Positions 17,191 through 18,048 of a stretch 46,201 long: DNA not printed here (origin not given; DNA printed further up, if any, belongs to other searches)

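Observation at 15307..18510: Pyrophosphatase-like gene plus a 763-aa TPR / TIR-or-NDT-like protein: candidate undescribed nucleotide-targeting conflict module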

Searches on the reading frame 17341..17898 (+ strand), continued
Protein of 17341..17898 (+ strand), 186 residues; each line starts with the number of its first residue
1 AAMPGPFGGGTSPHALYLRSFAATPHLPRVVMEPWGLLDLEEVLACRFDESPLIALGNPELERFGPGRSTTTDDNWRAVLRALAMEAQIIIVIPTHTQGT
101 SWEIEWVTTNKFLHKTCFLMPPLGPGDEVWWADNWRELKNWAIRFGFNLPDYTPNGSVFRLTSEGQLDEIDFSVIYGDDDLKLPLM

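Call 56: search_solved_structures(query=A6, max_evalue=10, show_alignments=5)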
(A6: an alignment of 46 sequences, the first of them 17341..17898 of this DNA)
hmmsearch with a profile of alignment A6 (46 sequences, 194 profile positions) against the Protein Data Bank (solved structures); distinct sequences matched with E-value up to 10: 5.
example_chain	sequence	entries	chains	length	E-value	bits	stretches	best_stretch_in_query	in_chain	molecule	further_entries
7osv_A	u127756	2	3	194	0.00036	22.8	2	71-106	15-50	DeNovoTIM6-SB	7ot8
2aj2_A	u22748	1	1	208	0.098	14.9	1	26-85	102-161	Hypothetical UPF0301 protein VC0467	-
2haf_A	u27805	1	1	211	0.1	14.8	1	26-85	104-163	Putative translation repressor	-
1qyd_A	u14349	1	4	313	1.5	11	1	111-149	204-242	pinoresinol-lariciresinol reductase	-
4wbt_A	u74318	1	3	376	1.8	10.8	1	42-73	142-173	Probable histidinol-phosphate aminotransferase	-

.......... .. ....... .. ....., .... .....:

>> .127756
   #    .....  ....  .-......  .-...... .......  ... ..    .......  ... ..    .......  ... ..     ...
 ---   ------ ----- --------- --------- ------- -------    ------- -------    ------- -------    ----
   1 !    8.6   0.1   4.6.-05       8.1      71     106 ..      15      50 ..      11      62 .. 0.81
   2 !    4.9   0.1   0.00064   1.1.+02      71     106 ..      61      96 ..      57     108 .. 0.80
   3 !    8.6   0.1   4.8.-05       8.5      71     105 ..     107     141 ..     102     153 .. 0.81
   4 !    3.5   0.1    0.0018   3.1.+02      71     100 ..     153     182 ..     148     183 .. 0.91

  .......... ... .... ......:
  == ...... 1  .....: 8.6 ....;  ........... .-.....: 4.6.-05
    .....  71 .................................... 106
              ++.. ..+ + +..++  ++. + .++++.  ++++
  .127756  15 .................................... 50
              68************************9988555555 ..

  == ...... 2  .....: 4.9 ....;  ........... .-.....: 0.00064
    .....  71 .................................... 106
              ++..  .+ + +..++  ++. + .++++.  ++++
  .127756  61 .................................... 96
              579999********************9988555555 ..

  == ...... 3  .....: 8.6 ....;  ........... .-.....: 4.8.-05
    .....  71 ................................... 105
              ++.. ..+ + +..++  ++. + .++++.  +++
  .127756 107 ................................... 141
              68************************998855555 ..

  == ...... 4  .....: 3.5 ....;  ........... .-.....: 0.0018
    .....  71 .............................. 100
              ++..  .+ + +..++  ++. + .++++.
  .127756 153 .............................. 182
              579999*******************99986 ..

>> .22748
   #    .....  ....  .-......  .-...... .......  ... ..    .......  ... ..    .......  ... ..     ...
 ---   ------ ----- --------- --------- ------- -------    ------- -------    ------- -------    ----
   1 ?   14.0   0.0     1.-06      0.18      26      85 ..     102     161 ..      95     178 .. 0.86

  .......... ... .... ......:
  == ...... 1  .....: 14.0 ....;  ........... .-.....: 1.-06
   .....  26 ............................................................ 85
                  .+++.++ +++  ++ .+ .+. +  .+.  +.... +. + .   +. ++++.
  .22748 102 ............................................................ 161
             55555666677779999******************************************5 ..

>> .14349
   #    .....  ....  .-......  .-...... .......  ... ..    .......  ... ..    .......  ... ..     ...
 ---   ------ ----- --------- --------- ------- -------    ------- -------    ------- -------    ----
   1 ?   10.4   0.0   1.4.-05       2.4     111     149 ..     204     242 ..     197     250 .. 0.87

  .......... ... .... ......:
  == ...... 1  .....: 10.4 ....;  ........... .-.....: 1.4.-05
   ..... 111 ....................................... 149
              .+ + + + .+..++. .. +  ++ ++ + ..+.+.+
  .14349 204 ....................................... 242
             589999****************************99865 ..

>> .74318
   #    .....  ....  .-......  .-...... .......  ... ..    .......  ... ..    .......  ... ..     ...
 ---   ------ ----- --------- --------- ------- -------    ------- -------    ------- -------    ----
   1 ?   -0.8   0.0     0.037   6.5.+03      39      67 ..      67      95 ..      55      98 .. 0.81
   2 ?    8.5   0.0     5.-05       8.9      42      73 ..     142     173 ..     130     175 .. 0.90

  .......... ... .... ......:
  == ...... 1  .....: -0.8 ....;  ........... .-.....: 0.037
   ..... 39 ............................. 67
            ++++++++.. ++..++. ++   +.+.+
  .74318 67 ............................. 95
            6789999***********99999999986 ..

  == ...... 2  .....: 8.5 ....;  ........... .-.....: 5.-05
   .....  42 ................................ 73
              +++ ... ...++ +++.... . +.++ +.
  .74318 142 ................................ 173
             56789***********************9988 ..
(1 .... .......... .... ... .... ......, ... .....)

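Call 58: find_related_loci(query=A2, collection=genome_contigs, flank=8000)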
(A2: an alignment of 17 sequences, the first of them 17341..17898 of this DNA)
Query A2 (186 aa) in genome_contigs; peptide patterns used: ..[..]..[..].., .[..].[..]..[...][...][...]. (x = any residue, [..] = any of these).
24 stretches matched a pattern; 2 encode a relative of the query (tblastn E <= 1e-3); 2 distinct loci.
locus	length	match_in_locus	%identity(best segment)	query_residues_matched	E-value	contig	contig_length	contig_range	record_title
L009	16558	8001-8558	89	1-186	3e-117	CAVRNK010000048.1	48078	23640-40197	MAG: uncultured Acidobacteriaceae bacterium isolate MFD04463.bin.2.146 genome assembly, contig: contig_43387, whole geno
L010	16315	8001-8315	40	73-173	3e-20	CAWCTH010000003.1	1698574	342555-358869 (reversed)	MAG: uncultured Acidimicrobiales bacterium isolate MFD05442.bin.2.293 genome assembly, contig: contig_24528, whole genom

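Call 65: find_encoding_contigs(protein=P0178, flank=8000, max_places=2)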
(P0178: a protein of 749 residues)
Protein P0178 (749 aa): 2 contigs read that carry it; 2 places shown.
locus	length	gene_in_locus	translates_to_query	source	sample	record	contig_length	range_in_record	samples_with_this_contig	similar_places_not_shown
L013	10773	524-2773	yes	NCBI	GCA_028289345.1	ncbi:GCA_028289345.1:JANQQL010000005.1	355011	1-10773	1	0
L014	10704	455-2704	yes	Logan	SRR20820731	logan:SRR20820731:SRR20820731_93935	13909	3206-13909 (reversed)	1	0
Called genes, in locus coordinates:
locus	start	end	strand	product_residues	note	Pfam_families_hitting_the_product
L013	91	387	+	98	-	-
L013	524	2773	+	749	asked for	PF00023:Ank (faint), PF12796:Ank_2, PF13606:Ank_3 (faint), PF13637:Ank_4 (faint), PF24521:Ank_KRIT1 (faint), PF12796:Ank_2, PF13857:Ank_5 (weak)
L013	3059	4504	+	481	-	PF12770:CHAT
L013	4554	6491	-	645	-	PF12770:CHAT (weak), PF07719:TPR_2 (faint), PF13428:TPR_14 (faint), PF12895:ANAPC3 (faint), PF13431:TPR_17 (faint), PF14853:Fis1_TPR_C (faint), PF23914:TPR_CcmH_CycH (faint), PF14559:TPR_19 (weak)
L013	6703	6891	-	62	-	-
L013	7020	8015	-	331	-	PF07610:DUF1573, PF22544:HYDIN_VesB_CFA65-like_Ig (weak)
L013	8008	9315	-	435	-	-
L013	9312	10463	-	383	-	-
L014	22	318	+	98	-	-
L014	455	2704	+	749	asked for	PF00023:Ank (faint), PF12796:Ank_2, PF13606:Ank_3 (faint), PF13637:Ank_4 (faint), PF24521:Ank_KRIT1 (faint), PF12796:Ank_2, PF13857:Ank_5 (weak)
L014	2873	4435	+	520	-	PF12770:CHAT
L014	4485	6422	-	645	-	PF12770:CHAT (weak), PF07719:TPR_2 (faint), PF13428:TPR_14 (faint), PF12895:ANAPC3 (faint), PF13431:TPR_17 (faint), PF14853:Fis1_TPR_C (faint), PF23914:TPR_CcmH_CycH (faint), PF14559:TPR_19 (weak)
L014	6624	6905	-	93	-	-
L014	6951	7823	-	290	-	PF07610:DUF1573, PF22544:HYDIN_VesB_CFA65-like_Ig (weak)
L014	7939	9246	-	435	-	-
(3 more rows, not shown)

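Call 66: find_encoding_contigs(protein=P0166, flank=8000, max_places=3)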
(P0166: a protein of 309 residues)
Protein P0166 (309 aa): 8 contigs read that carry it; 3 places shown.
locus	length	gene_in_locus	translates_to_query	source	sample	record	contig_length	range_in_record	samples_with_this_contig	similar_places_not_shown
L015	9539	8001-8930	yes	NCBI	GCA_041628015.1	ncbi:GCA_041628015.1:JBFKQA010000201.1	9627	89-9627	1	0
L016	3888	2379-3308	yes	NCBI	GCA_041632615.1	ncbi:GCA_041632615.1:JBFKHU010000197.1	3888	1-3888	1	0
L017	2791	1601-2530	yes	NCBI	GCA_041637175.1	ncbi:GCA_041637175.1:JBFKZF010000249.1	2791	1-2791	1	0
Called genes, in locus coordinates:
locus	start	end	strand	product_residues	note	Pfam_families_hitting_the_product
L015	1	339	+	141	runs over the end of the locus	?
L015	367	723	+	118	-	-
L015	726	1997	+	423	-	PF12797:Fer4_2 (faint), PF12837:Fer4_6 (faint), PF13187:Fer4_9 (faint), PF13247:Fer4_11, PF12838:Fer4_7 (weak), PF13237:Fer4_10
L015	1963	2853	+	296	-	PF02613:Nitrate_red_del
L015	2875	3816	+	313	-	-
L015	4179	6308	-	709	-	-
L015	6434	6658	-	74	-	-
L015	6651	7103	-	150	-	PF19502:DUF6036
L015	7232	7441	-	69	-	-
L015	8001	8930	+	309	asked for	-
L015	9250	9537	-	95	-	?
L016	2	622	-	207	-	?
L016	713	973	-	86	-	-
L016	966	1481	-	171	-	PF19502:DUF6036 (weak)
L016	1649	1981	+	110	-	-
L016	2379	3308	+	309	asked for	-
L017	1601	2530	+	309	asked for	-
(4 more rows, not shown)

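Call 73: search_dna_similar(query=window:17341-17898:+, collection=plasmids, mode=protein, max_evalue=0.001, max_rows=25)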
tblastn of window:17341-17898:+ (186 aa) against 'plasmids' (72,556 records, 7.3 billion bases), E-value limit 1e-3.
No match.

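Call 74: search_dna_similar(query=window:17341-17898:+, collection=phages, mode=protein, max_evalue=0.001, max_rows=25)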
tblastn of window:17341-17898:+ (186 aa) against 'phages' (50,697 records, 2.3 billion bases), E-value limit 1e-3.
No match.

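Call 75: fold_search(model_id=the predicted structure, library=viral)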
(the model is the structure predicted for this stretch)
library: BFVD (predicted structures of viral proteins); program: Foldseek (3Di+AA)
matches with E <= 10: 424; with E <= 0.001: 0
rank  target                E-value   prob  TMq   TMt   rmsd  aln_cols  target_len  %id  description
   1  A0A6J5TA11            1.8e-01  0.25  0.30  0.36   7.4       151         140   12  Nucleoside 2-deoxyribosyltransferase like [uncultured Caudovirales phage]
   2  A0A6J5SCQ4            1.8e-01  0.08  0.20  0.07  27.4       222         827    9  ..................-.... domain-containing protein [uncultured Caudovirales phage]
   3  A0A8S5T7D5            1.9e-01  0.20  0.25  0.28   8.7       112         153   11  Nucleoside 2-deoxyribosyltransferase [Siphoviridae sp. ctxMM9]
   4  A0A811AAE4            2.1e-01  0.15  0.23  0.19  10.3       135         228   11  (no name in the UniProt tables at hand)
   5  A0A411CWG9            2.3e-01  0.10  0.19  0.12  15.4       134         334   12  (no name in the UniProt tables at hand)
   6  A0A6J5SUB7            2.4e-01  0.13  0.26  0.14  11.8       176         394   11  DUF1937 domain-containing protein [uncultured Caudovirales phage]
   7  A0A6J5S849            2.8e-01  0.30  0.30  0.15  12.2       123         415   12  DNA topoisomerase [uncultured Caudovirales phage]
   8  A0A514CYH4            2.8e-01  0.28  0.27  0.30   7.9       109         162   15  (no name in the UniProt tables at hand)
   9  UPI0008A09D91         3.0e-01  0.08  0.18  0.18  14.5       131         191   12  (no name look-up for this kind of identifier)
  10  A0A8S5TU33            3.1e-01  0.18  0.26  0.15   6.5       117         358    8  Deoxyribosyltransferase [Siphoviridae sp. ctYcY12]
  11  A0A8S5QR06            3.4e-01  0.15  0.26  0.19  10.7       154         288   10  CMP/hydroxymethyl CMP hydrolase [Caudovirales sp. ctkvU4]
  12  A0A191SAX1            3.4e-01  0.13  0.27  0.32  15.6       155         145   11  (no name in the UniProt tables at hand)
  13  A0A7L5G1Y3            3.6e-01  0.20  0.25  0.34   8.1       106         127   17  (no name in the UniProt tables at hand)
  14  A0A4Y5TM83            4.1e-01  0.28  0.33  0.47   4.9       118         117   14  (no name in the UniProt tables at hand)
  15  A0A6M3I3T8            4.9e-01  0.08  0.18  0.13   9.7       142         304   13  (no name in the UniProt tables at hand)
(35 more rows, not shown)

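Call 81: find_related_loci(query=A2, collection=metagenome_contigs, flank=5000)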
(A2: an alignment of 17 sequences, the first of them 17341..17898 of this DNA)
Query A2 (186 aa) in metagenome_contigs; peptide patterns used: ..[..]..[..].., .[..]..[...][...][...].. (x = any residue, [..] = any of these).
303 stretches matched a pattern; 15 encode a relative of the query (tblastn E <= 1e-3); 15 distinct loci.
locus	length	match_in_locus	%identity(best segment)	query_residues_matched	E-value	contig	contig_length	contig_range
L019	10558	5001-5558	89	1-186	4e-117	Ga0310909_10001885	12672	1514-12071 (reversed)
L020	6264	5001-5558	89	1-186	4e-117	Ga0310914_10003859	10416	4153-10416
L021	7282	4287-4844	89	1-186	4e-117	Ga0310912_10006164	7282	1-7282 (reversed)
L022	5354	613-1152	44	4-181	4e-48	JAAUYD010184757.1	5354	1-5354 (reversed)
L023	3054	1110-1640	45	4-177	2e-46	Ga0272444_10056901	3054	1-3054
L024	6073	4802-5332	39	10-186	1e-32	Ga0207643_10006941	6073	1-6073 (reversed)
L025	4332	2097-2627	39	10-186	1e-32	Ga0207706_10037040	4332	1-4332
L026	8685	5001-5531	39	10-186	1e-32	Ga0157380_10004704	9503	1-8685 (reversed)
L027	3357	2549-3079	39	10-186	8e-33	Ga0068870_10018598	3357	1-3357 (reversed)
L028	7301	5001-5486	36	12-167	6e-25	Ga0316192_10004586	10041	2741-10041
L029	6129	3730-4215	36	12-167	8e-25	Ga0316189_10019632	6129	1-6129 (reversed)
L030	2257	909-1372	46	9-161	3e-33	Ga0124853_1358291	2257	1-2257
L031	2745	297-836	27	11-170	5e-11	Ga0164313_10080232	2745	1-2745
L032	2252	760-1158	27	53-170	1e-8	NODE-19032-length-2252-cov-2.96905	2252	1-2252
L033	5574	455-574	45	83-122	1e-6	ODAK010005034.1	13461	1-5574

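Call 85: search_protein_families(library=pfam, proteins=[L019:752-1783:+, L019:1984-2679:+, L019:3475-3882:+, L019:6146-8347:+, L022:1915-2646:+, L026:6852-7928:+, L026:1844-2818:+, L028:1823-3448:-, L028:69-1760:+, L028:4710-6926:+], max_evalue=0.01)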
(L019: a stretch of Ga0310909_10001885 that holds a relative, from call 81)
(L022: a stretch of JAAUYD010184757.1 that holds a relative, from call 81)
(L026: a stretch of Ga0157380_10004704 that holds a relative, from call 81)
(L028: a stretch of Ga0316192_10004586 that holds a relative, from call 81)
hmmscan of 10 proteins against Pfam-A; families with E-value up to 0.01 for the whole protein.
L019:752-1783:+ (343 aa): 3 families
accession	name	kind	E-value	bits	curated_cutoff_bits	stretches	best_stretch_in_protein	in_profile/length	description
PF13565.12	HTH_32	-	8e-07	30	33.7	1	77-145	8-73/73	Homeodomain-like domain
PF13276.12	HTH_21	-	1.4e-06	28.9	28.1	1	105-147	5-49/60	HTH-like domain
PF13683.12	rve_3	-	3.4e-05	23.9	26.5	1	250-314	3-67/67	Integrase core domain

L019:1984-2679:+ (231 aa): 0 families

L019:3475-3882:+ (135 aa): 2 families
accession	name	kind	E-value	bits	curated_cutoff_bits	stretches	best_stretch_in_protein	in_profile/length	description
PF13676.11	TIR_2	-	2.1e-16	60.9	28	1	31-121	1-90/122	TIR domain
PF01582.25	TIR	-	0.00093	19.5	21.3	1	32-109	5-83/179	TIR domain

L019:6146-8347:+ (733 aa): 2 families
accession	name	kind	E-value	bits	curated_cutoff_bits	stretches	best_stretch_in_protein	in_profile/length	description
PF13450.12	NAD_binding_8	-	6.4e-07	30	21.9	1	7-79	1-67/68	NAD(P)-binding Rossmann-like domain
PF01593.30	Amino_oxidase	-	0.0029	17.4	19.8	1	661-708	393-442/443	Flavin containing amine oxidoreductase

L022:1915-2646:+ (243 aa): 2 families
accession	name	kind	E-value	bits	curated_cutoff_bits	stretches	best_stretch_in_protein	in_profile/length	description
PF00881.29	Nitroreductase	-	3.6e-29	102.5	23.5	1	62-241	1-167/167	Nitroreductase family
PF14512.11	TM1586_NiRdase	-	1.2e-05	25.5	27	0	181-242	74-133/215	Putative TM nitroreductase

L026:6852-7928:+ (358 aa): 4 families
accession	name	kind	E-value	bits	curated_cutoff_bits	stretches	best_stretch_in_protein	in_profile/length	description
PF13683.12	rve_3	-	1.5e-16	60.3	26.5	1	260-314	9-63/67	Integrase core domain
PF13565.12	HTH_32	-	1.7e-07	32.1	33.7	1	93-147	17-73/73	Homeodomain-like domain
PF13276.12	HTH_21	-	0.00035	21.2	28.1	1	115-147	15-47/60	HTH-like domain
PF00665.32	rve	-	0.00057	20.5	32.6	0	168-214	2-49/102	Integrase core domain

L026:1844-2818:+ (324 aa): 3 families
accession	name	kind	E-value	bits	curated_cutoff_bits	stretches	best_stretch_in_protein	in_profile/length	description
PF13565.12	HTH_32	-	1.6e-07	32.2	33.7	1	78-145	6-73/73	Homeodomain-like domain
PF13276.12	HTH_21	-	4.4e-06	27.3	28.1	1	108-147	8-49/60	HTH-like domain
PF01498.24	HTH_Tnp_Tc3_2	-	0.0067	17.1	31.5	0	109-147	3-41/72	Transposase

L028:1823-3448:- (541 aa): 4 families
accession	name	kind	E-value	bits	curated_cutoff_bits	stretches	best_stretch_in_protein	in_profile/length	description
PF03781.23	FGE-sulfatase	-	7.4e-55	186.8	23.3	1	275-537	2-255/255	Sulfatase-modifying factor enzyme 1-like domain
PF13676.11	TIR_2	-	8.9e-23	81.5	28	1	8-125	1-122/122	TIR domain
PF01582.25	TIR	-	0.0031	17.8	21.3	1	8-79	4-78/179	TIR domain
PF08937.16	ThsB_TIR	-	0.0049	17.7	21.2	1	44-81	46-83/100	Thoeris protein ThsB, TIR-like domain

L028:69-1760:+ (563 aa): 0 families

L028:4710-6926:+ (738 aa): 0 families

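Call 117: find_related_loci(query=A2, collection=viral_contigs, flank=5000)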
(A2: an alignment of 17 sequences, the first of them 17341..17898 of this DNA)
Query A2 (186 aa) in viral_contigs; peptide patterns used: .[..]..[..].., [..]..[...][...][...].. (x = any residue, [..] = any of these).
44 stretches matched a pattern, but none encodes a relative of the query by tblastn (E <= 1e-3).
